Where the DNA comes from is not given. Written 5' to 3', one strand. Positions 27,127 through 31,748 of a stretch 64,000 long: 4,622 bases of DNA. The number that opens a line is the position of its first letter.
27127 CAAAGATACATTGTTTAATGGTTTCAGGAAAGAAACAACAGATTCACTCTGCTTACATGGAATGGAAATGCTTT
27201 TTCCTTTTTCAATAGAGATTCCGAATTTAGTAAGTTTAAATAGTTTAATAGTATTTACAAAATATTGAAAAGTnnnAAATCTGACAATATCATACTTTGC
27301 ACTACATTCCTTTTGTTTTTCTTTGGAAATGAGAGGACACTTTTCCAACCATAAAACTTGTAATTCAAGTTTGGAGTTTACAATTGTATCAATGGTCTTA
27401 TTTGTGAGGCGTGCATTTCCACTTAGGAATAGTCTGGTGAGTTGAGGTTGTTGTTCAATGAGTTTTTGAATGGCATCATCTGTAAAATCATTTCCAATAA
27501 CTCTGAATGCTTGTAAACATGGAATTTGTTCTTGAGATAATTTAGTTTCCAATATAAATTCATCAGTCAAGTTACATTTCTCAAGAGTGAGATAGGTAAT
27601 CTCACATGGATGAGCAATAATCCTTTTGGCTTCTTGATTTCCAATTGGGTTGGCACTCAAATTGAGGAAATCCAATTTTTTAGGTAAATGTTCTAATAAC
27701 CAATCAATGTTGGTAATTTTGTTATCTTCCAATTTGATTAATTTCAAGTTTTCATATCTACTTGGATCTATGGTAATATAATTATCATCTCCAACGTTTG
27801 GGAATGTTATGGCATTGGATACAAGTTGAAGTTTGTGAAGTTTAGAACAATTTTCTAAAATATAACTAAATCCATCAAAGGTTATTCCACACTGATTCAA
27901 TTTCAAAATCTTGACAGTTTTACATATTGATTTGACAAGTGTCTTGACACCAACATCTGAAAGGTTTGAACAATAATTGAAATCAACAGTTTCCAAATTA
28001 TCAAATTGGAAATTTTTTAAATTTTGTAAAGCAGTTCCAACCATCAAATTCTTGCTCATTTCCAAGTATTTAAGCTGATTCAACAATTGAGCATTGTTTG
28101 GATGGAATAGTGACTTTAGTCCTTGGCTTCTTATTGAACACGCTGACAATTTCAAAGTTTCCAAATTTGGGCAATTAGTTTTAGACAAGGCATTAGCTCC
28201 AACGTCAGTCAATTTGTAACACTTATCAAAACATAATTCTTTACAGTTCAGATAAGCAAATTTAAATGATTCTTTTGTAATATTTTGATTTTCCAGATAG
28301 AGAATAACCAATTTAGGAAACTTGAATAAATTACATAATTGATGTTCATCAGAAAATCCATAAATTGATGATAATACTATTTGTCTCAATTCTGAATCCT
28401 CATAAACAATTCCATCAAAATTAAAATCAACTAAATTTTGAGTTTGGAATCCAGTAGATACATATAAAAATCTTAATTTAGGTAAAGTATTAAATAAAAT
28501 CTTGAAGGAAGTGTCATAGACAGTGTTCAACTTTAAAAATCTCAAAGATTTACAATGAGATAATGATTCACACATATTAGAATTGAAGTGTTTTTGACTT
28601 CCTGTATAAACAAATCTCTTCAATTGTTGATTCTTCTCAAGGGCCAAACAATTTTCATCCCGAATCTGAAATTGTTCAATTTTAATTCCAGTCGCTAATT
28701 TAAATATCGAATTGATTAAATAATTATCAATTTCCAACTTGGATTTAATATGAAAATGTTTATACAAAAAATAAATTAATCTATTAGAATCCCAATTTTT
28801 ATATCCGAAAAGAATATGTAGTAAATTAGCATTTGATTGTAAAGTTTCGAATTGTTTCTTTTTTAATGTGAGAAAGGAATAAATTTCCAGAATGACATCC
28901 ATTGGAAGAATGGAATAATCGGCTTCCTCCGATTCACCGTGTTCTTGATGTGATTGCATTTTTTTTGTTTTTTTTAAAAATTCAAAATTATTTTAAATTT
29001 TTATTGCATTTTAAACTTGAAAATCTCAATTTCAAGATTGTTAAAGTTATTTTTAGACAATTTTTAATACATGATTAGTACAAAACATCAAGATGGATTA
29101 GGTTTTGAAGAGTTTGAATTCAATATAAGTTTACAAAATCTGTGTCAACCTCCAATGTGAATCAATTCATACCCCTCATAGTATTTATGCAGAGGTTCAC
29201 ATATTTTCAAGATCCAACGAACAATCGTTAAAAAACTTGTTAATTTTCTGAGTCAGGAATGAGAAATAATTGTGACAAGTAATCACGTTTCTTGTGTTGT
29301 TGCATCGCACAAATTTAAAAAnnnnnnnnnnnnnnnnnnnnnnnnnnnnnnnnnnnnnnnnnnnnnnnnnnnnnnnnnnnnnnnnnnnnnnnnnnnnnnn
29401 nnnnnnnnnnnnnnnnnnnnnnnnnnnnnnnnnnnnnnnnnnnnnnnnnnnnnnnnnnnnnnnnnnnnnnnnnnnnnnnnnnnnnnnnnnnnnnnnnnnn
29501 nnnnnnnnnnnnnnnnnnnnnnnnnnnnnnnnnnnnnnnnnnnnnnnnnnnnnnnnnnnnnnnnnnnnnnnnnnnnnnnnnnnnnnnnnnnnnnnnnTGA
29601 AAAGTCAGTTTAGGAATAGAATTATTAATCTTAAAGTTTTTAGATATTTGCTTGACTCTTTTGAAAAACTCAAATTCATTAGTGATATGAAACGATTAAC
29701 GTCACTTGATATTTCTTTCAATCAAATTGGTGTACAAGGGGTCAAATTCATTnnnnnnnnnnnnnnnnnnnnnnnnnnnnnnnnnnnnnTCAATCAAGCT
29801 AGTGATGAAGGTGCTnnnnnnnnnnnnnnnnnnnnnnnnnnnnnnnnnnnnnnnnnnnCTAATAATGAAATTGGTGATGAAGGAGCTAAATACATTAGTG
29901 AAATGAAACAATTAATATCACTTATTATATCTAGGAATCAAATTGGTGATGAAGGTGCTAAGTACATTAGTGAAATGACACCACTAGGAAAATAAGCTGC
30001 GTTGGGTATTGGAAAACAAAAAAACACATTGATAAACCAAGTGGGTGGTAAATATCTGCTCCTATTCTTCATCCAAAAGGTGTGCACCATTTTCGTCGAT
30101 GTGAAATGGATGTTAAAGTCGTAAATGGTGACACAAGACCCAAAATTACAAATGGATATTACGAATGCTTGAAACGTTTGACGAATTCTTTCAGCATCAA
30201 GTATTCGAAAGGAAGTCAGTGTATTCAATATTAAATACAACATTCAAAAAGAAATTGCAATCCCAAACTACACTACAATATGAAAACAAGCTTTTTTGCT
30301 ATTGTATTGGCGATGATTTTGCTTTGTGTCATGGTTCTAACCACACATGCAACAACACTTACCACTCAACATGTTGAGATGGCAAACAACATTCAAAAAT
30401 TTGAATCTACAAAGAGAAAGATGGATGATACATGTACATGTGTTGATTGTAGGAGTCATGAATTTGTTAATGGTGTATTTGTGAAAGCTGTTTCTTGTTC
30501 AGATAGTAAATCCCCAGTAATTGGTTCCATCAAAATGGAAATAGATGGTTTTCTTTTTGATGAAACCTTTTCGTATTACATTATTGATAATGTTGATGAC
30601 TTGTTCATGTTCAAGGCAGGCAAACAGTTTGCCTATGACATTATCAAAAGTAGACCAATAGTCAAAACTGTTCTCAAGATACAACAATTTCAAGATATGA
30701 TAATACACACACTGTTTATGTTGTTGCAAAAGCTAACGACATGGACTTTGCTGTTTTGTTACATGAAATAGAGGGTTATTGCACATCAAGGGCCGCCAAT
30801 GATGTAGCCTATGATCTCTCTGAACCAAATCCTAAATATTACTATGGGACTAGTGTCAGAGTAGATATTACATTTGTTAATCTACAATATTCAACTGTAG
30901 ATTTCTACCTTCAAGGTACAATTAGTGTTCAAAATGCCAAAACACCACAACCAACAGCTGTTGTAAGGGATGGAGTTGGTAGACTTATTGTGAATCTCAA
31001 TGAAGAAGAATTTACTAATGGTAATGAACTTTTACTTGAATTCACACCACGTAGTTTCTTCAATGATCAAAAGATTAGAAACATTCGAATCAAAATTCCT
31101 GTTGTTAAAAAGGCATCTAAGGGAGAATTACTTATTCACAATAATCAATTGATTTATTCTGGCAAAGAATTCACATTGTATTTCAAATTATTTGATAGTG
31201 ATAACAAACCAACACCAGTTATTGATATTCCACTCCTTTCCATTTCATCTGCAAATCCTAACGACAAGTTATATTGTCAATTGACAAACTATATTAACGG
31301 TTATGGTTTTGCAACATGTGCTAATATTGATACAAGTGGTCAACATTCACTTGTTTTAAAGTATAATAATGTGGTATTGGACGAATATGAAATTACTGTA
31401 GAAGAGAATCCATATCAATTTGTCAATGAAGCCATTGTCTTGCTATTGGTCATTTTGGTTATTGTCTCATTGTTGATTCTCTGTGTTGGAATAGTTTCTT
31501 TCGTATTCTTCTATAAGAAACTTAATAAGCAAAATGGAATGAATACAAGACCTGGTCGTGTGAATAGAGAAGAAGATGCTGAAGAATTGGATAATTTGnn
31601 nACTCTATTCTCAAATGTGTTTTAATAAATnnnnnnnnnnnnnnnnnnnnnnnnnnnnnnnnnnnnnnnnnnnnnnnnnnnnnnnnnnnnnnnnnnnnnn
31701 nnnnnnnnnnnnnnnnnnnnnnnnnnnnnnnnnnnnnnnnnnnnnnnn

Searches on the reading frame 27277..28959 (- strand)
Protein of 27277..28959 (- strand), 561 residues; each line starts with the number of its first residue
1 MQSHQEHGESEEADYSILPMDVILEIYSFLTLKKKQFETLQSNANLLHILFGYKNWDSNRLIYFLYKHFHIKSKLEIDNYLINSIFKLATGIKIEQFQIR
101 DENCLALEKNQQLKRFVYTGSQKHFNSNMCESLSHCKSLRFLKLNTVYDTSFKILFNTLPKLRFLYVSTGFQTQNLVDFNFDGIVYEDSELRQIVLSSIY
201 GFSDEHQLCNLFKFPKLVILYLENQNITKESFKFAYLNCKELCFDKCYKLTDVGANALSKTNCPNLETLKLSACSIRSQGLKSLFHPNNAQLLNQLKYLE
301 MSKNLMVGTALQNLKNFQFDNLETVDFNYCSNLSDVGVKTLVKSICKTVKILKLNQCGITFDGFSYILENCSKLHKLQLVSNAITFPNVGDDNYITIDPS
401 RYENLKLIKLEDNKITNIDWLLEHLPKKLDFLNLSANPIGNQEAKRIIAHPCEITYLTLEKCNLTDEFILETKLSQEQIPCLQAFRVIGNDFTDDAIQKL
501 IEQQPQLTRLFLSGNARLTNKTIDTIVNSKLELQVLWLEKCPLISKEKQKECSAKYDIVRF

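Call 24: list_cluster_members(proteins=[window:27277-28959:-, window:19447-20400:-, window:20931-22748:+, window:34956-36857:+, window:37458-38828:+, window:40038-42032:-, window:45363-46454:+, window:49401-50360:+, window:54963-56525:-, window:59644-63867:+])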
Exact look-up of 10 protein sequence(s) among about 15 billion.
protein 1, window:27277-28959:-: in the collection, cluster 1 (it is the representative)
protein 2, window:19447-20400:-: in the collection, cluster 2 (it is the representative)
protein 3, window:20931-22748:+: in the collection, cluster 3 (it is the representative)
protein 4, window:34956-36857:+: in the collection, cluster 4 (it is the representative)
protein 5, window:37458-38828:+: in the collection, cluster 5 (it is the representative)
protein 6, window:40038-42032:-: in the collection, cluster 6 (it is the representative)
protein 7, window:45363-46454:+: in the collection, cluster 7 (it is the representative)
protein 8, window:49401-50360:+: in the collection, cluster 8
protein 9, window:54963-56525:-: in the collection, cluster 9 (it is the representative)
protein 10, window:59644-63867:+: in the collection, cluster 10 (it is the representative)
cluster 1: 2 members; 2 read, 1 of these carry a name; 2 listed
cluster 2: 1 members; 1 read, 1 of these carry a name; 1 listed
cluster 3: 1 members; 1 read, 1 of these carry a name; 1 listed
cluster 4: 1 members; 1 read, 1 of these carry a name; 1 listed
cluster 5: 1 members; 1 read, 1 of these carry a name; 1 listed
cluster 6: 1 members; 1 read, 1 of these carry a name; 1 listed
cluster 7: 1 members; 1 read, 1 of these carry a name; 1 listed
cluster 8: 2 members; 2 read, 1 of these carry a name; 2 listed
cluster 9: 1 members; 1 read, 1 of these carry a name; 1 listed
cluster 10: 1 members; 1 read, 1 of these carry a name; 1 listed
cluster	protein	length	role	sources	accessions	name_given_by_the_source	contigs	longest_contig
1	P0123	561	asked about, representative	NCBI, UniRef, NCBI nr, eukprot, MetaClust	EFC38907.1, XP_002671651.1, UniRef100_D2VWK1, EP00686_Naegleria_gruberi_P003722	predicted protein [Naegleria gruberi] | Predicted protein n=1 Tax=Naegleria gruberi TaxID=5762 RepID=D2VWK1_NAEGR | uncharacterized protein NAEGRDRAFT_73408 [Naegleria gruberi]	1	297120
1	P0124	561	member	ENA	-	-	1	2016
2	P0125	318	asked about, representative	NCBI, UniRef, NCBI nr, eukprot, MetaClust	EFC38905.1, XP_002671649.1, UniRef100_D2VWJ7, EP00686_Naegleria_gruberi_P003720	predicted protein [Naegleria gruberi] | Predicted protein n=1 Tax=Naegleria gruberi TaxID=5762 RepID=D2VWJ7_NAEGR | uncharacterized protein NAEGRDRAFT_52827 [Naegleria gruberi]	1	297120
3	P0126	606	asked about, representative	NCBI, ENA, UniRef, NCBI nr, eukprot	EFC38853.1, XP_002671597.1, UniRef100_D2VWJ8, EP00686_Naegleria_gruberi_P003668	predicted protein [Naegleria gruberi] | H(+)-transporting two-sector ATPase n=1 Tax=Naegleria gruberi TaxID=5762 ... | uncharacterized protein NAEGRDRAFT_59416 [Naegleria gruberi]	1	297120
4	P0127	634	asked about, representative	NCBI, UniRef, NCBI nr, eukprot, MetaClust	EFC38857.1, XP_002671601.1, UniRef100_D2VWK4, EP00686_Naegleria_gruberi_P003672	predicted protein [Naegleria gruberi] | Predicted protein n=1 Tax=Naegleria gruberi TaxID=5762 RepID=D2VWK4_NAEGR | uncharacterized protein NAEGRDRAFT_73411 [Naegleria gruberi]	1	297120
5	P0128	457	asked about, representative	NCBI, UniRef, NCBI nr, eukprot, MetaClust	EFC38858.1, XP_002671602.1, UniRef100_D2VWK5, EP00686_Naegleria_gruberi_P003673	predicted protein [Naegleria gruberi] | Predicted protein n=1 Tax=Naegleria gruberi TaxID=5762 RepID=D2VWK5_NAEGR | uncharacterized protein NAEGRDRAFT_73412 [Naegleria gruberi]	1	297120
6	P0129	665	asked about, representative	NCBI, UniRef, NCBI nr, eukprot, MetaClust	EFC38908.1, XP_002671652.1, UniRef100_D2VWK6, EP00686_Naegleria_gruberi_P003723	predicted protein [Naegleria gruberi] | Predicted protein n=1 Tax=Naegleria gruberi TaxID=5762 RepID=D2VWK6_NAEGR | uncharacterized protein NAEGRDRAFT_73413 [Naegleria gruberi]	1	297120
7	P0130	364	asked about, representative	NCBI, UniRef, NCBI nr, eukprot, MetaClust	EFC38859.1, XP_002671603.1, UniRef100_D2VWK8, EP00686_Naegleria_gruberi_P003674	predicted protein [Naegleria gruberi] | Predicted protein n=1 Tax=Naegleria gruberi TaxID=5762 RepID=D2VWK8_NAEGR | uncharacterized protein NAEGRDRAFT_73415 [Naegleria gruberi]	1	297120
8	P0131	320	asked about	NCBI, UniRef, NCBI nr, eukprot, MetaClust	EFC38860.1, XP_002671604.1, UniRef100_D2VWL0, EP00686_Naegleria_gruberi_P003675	Hypothetical protein NAEGRDRAFT_73417 [Naegleria gruberi] | F-box domain-containing protein n=1 Tax=Naegleria gruberi TaxID=5762 RepID=D2VWL0_NAEGR | uncharacterized protein NAEGRDRAFT_73417 [Naegleria gruberi]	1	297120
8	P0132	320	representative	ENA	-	-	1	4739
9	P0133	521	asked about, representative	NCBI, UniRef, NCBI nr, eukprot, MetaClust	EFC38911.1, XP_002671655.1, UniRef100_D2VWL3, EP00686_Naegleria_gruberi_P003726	predicted protein [Naegleria gruberi] | M-phase inducer phosphatase n=1 Tax=Naegleria gruberi TaxID=5762 RepID=D2VWL3_NAEGR | uncharacterized protein NAEGRDRAFT_52839 [Naegleria gruberi]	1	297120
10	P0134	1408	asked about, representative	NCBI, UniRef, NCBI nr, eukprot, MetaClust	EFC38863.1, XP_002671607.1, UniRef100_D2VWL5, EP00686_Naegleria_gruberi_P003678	predicted protein [Naegleria gruberi] | Predicted protein n=1 Tax=Naegleria gruberi TaxID=5762 RepID=D2VWL5_NAEGR | uncharacterized protein NAEGRDRAFT_73422 [Naegleria gruberi]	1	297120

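Call 25: search_protein_families(library=pfam, proteins=[window:27277-28959:-], max_evalue=0.01)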
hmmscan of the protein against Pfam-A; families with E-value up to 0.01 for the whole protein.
window:27277-28959:- (561 aa): 4 families
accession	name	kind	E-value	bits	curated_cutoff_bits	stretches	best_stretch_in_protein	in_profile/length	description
PF12799.13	LRR_4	-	1.7e-11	44.4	27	1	404-439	2-36/44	Leucine Rich repeats (2 copies)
PF24758.1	LRR_At5g56370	-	7.7e-05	22.9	27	0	317-386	34-100/227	FBD-associated F-box protein At5g56370, LRR repeats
PF13516.12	LRR_6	-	0.00091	19.5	23.4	0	262-284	1-23/24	Leucine Rich repeat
PF13855.12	LRR_8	-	0.0065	16.7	27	0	403-439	25-61/61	Leucine rich repeat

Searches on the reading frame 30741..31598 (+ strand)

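Call 25: search_protein_families(library=pfam, proteins=[window:30741-31598:+], max_evalue=0.01)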
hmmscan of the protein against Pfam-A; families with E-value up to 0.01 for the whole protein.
window:30741-31598:+ (286 aa): 1 family
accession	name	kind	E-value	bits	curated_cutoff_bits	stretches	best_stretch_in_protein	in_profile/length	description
PF14296.11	O-ag_pol_Wzy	-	0.0078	15.4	26.6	0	221-265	76-120/468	O-antigen polysaccharide polymerase Wzy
